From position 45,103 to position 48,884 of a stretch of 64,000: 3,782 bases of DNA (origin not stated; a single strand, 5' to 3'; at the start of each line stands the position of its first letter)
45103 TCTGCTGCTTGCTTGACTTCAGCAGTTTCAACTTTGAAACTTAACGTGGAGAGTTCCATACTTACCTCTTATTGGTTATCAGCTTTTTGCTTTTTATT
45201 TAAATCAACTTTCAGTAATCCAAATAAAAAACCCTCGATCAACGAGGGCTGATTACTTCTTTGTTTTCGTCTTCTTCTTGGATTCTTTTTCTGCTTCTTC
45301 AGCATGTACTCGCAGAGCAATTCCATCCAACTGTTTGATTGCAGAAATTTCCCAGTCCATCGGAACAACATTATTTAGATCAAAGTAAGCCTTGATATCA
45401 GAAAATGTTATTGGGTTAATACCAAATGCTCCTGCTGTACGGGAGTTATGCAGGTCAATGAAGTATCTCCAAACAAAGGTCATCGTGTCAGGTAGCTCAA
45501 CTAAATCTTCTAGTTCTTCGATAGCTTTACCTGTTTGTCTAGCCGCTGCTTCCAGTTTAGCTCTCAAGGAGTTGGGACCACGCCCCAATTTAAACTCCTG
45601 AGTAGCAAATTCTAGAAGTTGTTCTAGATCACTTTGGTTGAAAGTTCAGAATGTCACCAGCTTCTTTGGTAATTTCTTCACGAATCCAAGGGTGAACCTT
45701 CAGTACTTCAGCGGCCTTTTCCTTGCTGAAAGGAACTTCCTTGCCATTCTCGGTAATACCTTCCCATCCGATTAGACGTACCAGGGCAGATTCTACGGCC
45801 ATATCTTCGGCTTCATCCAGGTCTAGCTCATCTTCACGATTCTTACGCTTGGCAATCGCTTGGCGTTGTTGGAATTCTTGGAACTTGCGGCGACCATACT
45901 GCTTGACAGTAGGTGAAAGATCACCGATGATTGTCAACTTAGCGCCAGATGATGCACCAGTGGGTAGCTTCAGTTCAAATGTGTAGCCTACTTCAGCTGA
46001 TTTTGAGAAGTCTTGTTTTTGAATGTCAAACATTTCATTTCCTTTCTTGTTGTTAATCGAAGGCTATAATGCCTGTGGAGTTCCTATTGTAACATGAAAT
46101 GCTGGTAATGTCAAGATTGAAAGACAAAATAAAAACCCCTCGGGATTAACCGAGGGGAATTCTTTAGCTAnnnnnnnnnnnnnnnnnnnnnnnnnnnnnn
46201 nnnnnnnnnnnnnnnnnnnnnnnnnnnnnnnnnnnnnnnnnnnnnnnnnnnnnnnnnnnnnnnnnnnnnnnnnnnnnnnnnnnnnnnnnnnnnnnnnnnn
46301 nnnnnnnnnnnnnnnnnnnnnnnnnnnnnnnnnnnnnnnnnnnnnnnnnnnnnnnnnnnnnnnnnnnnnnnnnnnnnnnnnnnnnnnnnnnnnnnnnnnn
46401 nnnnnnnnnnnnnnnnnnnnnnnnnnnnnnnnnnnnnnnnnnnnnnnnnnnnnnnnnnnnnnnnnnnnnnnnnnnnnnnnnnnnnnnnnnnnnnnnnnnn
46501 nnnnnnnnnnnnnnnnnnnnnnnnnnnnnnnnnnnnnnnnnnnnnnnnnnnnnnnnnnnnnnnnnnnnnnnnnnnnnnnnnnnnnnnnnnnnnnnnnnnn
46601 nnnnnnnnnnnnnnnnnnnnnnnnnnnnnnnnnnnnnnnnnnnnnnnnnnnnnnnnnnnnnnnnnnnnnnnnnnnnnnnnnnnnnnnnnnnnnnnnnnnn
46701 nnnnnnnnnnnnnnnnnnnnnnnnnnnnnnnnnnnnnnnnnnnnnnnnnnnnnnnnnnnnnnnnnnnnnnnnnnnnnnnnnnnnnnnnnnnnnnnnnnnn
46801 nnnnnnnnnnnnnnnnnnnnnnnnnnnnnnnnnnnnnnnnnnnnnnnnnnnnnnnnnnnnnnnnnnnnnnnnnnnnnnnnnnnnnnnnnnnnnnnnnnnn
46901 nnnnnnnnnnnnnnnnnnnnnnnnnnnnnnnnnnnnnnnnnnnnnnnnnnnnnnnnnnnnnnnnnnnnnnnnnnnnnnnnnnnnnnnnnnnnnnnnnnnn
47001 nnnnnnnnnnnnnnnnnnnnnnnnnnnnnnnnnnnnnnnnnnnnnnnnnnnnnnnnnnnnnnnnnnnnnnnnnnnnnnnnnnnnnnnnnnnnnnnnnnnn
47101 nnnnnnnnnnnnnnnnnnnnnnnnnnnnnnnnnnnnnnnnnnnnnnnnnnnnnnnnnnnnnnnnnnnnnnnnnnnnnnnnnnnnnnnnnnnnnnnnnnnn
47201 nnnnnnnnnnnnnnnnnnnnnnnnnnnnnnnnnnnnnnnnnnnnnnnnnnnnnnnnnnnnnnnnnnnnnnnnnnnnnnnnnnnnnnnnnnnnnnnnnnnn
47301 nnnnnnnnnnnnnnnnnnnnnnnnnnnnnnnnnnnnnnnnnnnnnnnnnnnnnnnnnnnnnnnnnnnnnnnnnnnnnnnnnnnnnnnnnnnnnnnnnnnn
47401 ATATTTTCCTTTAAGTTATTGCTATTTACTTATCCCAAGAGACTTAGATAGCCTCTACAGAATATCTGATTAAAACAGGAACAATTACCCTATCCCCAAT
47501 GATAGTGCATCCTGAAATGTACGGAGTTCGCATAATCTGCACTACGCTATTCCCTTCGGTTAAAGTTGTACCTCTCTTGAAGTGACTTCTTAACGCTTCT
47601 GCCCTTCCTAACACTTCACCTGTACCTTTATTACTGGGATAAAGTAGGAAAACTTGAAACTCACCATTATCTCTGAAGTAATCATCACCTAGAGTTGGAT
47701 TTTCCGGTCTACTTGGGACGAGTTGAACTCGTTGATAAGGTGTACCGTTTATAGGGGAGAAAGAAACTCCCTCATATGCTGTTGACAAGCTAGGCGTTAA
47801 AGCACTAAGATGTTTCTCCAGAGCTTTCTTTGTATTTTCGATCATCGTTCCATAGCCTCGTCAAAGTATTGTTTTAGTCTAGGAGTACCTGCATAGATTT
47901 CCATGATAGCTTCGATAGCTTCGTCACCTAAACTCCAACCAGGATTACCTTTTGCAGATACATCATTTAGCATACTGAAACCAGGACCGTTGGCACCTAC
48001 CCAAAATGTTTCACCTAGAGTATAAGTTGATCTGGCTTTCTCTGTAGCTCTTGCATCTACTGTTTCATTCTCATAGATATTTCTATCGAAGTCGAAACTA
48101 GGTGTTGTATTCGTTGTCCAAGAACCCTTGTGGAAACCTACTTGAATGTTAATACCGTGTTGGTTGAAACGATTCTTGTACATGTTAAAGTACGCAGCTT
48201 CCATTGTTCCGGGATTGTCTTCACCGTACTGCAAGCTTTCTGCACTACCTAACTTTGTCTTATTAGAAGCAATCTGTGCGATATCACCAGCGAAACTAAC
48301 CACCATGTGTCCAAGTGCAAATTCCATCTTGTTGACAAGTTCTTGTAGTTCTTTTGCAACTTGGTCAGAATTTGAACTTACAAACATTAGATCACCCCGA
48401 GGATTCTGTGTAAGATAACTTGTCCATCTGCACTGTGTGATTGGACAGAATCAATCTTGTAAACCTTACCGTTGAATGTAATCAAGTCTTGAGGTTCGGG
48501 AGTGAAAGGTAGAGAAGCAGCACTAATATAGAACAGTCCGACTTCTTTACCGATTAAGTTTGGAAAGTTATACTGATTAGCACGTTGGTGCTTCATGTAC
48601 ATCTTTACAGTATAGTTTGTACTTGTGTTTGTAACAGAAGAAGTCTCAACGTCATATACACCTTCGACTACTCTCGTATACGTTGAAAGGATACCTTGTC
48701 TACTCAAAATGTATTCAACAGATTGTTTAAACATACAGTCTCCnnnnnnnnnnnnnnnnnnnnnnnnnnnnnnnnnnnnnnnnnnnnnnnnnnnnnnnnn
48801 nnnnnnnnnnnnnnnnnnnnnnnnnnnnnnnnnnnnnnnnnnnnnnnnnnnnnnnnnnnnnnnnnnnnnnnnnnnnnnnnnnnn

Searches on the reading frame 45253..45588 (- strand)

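Call 9: search_protein_families(library=phrogs, proteins=[window:45253-45588:-], max_evalue=0.01)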
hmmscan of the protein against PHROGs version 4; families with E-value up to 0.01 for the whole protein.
window:45253-45588:- (111 aa): 5 families
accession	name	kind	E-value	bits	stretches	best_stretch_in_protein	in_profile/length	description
phrog_4966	-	unknown function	1.1e-15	58.7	1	11-106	218-311/311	-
phrog_3817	-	tail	1.1e-08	35.5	1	16-105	13-103/106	tail chaperonin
phrog_20700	-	unknown function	7.6e-07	30.3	1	8-100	37-129/140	-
phrog_8233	-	tail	8.5e-07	29.7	1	13-109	162-261/271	tail assembly chaperone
phrog_35160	-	unknown function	2.7e-05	25.1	1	35-104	4-73/98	-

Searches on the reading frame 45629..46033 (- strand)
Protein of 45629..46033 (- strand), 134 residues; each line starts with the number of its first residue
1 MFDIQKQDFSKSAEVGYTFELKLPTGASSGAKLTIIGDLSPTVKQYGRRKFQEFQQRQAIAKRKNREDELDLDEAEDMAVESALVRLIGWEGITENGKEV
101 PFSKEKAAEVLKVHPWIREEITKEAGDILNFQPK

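Call 9: search_protein_families(library=phrogs, proteins=[window:45629-46033:-], max_evalue=0.01)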
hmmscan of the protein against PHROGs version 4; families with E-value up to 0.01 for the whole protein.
window:45629-46033:- (134 aa): 4 families
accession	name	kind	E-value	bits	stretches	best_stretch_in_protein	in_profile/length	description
phrog_313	-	tail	1.9e-17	64.7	1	11-132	23-138/258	Tail assembly chaperone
phrog_8233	-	tail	5.1e-06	27.2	1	86-132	82-130/271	tail assembly chaperone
phrog_569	-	tail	0.0024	18.7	1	43-123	57-119/256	tail length tape measure protein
phrog_7422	-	unknown function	0.0094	17.3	0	15-75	10-67/87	-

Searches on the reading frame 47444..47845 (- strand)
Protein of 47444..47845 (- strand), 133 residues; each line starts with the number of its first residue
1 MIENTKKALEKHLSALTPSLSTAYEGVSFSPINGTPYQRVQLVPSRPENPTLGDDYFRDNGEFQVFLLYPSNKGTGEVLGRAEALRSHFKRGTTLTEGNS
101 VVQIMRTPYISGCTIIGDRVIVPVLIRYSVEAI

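Call 9: search_protein_families(library=phrogs, proteins=[window:47444-47845:-], max_evalue=0.01)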
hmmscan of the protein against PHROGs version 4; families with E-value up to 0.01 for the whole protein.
window:47444-47845:- (133 aa): 1 family
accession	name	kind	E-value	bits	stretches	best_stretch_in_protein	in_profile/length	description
phrog_179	-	connector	8.4e-22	78.4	1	5-131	21-149/162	tail terminator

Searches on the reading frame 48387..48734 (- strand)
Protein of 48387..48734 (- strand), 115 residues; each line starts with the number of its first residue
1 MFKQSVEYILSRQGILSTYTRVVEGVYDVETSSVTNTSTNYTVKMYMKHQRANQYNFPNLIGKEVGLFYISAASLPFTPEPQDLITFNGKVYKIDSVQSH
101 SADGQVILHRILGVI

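Call 9: search_protein_families(library=phrogs, proteins=[window:48387-48734:-], max_evalue=0.01)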
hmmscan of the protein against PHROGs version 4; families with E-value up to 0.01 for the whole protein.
window:48387-48734:- (115 aa): 2 families
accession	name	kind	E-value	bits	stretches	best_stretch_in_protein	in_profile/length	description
phrog_161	-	connector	1.2e-08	36.2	1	17-111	22-115/120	head closure Hc1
phrog_2551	-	tail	0.008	17.5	0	49-101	44-96/109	minor tail protein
